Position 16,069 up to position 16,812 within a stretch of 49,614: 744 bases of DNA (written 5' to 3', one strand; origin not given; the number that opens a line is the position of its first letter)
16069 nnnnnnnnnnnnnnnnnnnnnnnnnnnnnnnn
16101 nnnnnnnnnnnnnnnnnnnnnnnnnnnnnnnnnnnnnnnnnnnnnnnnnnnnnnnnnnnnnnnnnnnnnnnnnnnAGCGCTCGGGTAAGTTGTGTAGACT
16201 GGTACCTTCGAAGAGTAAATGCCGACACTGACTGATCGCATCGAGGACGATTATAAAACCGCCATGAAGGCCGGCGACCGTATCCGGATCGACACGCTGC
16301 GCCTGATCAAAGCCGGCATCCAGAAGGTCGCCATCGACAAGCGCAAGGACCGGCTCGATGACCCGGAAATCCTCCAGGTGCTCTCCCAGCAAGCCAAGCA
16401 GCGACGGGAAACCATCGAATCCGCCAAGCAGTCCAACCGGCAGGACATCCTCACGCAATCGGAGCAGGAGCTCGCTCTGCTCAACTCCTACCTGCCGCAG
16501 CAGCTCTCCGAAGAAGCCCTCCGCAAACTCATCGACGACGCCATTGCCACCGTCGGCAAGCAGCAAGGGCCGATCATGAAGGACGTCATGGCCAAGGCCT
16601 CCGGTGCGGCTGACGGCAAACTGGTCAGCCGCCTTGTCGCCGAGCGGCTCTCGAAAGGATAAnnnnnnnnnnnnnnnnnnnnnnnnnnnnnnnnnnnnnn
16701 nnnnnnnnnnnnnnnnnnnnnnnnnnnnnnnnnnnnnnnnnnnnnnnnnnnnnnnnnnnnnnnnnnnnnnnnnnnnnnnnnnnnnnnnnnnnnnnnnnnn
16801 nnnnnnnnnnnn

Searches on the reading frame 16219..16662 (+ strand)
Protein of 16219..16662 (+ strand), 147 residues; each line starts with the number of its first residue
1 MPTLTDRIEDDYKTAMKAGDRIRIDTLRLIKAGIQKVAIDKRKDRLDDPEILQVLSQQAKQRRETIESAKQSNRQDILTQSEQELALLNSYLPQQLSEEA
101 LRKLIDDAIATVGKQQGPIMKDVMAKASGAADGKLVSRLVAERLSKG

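Call 17: search_protein_families(library=pfam, proteins=[window:16219-16662:+])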
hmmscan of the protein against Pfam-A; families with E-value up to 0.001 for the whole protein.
window:16219-16662:+ (147 aa): 1 family
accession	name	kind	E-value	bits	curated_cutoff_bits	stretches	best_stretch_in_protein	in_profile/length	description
PF09424.15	YqeY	-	6.1e-39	133.8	27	1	6-144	2-143/143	Yqey-like protein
